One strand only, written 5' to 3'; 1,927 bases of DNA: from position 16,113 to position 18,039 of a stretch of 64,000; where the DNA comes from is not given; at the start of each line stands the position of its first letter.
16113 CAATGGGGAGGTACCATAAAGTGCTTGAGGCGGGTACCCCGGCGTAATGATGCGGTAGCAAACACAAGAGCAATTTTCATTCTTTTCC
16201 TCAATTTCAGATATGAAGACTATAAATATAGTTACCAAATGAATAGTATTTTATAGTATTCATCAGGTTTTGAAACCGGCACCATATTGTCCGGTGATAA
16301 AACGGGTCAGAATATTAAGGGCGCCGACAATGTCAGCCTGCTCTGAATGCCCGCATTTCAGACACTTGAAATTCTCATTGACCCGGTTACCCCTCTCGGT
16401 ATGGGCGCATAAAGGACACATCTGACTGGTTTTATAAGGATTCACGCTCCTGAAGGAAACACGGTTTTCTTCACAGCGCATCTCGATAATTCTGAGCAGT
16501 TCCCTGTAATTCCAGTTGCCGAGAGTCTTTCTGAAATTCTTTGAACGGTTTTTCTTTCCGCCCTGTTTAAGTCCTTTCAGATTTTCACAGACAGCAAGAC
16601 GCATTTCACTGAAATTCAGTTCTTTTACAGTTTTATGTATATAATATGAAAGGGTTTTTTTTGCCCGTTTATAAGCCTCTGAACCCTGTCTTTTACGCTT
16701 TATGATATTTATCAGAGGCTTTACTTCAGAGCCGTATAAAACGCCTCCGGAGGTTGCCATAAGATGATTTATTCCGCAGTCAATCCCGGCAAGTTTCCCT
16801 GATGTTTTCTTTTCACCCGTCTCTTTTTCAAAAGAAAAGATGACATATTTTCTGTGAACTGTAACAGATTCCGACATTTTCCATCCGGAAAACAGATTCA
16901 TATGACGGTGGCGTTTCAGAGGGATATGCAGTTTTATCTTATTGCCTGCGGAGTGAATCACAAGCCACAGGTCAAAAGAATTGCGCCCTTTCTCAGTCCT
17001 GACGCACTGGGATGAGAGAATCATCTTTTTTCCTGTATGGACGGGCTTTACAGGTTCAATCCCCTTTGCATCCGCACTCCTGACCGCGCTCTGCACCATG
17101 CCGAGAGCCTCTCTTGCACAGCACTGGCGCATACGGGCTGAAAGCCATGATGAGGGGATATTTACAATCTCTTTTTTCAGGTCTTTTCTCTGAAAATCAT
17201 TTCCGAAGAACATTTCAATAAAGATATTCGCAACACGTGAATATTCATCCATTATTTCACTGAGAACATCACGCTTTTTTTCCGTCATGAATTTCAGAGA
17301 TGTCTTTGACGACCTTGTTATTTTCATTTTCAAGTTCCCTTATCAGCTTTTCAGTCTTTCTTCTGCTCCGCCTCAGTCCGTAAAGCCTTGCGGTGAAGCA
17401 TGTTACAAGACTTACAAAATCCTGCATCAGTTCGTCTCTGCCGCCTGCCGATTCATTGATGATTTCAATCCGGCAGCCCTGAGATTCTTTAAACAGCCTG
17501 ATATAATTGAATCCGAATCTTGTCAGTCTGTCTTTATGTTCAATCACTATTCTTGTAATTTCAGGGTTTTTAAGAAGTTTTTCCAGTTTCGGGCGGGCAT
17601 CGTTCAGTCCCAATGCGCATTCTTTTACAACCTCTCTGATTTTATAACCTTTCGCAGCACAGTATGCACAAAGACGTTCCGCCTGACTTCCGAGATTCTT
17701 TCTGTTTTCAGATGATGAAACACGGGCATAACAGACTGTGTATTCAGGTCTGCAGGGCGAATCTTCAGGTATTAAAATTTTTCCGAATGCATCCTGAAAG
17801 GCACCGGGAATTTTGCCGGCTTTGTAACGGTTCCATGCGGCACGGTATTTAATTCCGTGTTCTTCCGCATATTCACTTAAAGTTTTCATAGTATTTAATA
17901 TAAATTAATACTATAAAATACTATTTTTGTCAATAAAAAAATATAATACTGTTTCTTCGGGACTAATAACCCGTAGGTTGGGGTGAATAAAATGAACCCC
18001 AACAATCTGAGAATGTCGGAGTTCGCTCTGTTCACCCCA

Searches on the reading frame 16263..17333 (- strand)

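Call 91: search_protein_families(library=pfam, proteins=[window:16263-17333:-], max_evalue=0.00001)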
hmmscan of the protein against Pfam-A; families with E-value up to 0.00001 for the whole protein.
window:16263-17333:- (356 aa): 1 family
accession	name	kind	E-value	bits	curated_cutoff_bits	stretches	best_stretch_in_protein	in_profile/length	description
PF07282.18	Cas12f1-like_TNB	-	1.5e-16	60.7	26.3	1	276-341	1-60/60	Cas12f1-like, TNB domain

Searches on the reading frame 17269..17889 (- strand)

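Call 91: search_protein_families(library=pfam, proteins=[window:17269-17889:-], max_evalue=0.00001)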
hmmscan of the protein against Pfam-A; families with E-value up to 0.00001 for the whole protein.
window:17269-17889:- (206 aa): 1 family
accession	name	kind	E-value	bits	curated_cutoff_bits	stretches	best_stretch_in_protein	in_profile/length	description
PF00239.26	Resolvase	-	1.5e-15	58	23.3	1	52-176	2-134/145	Resolvase, N terminal domain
